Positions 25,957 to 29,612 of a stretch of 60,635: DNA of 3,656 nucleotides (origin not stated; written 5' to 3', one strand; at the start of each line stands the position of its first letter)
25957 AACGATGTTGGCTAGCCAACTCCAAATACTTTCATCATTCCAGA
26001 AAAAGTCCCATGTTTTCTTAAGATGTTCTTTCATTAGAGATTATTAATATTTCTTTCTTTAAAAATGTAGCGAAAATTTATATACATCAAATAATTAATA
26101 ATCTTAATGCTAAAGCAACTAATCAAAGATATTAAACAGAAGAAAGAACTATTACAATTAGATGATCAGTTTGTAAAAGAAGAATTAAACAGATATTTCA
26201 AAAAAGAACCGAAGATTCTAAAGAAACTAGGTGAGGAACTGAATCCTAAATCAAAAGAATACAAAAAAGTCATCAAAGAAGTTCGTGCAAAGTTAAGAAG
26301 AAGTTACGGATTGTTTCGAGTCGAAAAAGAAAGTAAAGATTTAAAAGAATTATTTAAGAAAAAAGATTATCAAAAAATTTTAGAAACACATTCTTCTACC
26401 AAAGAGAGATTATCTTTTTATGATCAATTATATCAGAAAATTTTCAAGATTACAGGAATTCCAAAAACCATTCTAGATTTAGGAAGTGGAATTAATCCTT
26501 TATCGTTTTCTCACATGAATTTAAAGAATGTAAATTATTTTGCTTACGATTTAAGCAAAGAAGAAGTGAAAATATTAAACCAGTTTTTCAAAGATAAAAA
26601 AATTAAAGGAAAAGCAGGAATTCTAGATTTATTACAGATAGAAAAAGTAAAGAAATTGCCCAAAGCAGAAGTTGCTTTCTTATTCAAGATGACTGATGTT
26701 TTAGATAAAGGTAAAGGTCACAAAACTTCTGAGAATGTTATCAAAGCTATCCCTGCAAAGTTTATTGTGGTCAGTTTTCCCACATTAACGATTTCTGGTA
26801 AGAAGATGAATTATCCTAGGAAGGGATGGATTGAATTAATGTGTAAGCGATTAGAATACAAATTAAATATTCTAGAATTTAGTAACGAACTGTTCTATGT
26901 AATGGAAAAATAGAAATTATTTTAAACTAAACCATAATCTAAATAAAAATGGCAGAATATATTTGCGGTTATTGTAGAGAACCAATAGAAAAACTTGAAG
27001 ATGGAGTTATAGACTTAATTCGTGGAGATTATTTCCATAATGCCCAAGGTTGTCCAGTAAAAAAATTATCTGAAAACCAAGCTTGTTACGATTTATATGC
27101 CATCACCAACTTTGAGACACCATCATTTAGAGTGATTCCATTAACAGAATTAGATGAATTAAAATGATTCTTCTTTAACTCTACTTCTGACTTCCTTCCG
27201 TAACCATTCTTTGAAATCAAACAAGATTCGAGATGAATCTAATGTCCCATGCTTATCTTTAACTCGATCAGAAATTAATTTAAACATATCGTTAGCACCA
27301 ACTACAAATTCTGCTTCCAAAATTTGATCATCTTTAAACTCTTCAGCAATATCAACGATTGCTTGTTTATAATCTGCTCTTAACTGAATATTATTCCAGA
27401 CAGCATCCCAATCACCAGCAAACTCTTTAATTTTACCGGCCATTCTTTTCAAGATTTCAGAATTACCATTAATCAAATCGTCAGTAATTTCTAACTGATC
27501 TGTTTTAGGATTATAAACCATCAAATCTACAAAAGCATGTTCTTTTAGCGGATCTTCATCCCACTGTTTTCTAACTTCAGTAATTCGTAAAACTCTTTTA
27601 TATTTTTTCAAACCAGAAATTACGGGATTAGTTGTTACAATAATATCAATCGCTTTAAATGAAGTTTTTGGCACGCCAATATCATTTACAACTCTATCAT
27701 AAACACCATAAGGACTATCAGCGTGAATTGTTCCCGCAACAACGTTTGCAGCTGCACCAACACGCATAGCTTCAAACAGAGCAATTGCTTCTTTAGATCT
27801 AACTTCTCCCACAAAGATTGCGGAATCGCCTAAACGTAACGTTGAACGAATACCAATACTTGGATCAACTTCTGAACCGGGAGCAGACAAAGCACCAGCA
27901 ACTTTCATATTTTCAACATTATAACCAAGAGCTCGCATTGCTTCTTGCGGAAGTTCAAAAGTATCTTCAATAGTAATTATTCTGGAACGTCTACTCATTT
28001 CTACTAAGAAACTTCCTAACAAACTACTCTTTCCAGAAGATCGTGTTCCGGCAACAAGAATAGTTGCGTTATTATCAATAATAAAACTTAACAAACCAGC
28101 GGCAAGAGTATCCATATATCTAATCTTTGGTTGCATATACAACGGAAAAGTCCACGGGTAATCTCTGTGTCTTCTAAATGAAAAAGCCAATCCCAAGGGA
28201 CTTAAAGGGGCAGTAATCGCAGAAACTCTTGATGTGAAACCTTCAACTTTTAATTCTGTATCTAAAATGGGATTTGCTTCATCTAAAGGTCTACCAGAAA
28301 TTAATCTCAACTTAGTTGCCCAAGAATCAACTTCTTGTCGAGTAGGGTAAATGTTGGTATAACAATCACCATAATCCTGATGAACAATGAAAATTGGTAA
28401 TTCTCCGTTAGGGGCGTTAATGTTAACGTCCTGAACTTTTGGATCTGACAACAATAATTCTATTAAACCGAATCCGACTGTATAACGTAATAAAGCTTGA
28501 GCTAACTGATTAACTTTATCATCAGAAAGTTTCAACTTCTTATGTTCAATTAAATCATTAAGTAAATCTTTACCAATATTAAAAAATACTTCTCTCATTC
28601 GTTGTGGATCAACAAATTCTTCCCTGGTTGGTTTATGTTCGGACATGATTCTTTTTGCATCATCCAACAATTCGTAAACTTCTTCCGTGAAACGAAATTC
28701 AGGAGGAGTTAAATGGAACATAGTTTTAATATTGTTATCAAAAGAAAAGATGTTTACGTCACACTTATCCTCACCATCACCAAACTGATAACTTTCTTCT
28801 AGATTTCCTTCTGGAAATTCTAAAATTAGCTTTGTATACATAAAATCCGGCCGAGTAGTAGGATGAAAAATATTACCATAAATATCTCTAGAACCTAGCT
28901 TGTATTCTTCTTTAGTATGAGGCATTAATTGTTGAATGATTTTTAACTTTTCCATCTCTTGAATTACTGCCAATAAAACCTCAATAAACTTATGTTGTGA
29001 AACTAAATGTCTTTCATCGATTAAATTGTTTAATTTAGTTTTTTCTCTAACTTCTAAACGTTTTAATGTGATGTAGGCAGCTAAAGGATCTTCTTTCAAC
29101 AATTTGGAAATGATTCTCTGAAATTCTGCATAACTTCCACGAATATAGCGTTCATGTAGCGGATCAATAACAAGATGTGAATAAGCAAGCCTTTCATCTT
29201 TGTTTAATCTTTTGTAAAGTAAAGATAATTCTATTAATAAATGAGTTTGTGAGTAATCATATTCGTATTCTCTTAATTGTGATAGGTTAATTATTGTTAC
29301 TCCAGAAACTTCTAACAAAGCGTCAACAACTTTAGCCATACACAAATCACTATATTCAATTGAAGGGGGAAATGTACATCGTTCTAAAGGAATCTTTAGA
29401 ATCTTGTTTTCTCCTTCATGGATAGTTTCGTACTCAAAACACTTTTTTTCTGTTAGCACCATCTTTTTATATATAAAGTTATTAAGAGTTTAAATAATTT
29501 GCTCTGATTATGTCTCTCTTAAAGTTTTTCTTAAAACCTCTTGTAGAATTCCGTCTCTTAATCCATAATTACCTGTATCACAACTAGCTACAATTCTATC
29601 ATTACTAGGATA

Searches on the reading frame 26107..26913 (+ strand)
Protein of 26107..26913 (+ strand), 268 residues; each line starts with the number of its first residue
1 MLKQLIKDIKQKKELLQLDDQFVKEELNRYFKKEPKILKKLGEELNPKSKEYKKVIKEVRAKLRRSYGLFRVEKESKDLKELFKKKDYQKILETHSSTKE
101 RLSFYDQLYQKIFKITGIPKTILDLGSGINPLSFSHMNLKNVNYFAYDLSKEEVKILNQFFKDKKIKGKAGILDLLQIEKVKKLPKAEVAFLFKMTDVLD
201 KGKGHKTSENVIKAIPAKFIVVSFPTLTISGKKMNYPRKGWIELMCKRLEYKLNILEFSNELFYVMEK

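Call 61: search_protein_families(library=pfam, proteins=[window:26107-26913:+], max_evalue=0.0001)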
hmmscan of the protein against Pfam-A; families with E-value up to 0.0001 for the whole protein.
window:26107-26913:+ (268 aa): 1 family
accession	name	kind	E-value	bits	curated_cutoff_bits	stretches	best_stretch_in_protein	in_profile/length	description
PF07091.17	FmrO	-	3.2e-22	79.6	27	1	89-265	78-255/255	Ribosomal RNA methyltransferase (FmrO)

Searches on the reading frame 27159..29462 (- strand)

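Call 14: search_protein_families(library=pfam, proteins=[window:27159-29462:-], max_evalue=0.00001)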
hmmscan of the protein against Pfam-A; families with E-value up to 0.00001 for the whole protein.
window:27159-29462:- (767 aa): 1 family
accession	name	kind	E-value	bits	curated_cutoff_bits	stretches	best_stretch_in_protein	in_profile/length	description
PF00437.27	T2SSE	-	2.6e-14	53.1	24.9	1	447-602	124-265/370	Type II/IV secretion system protein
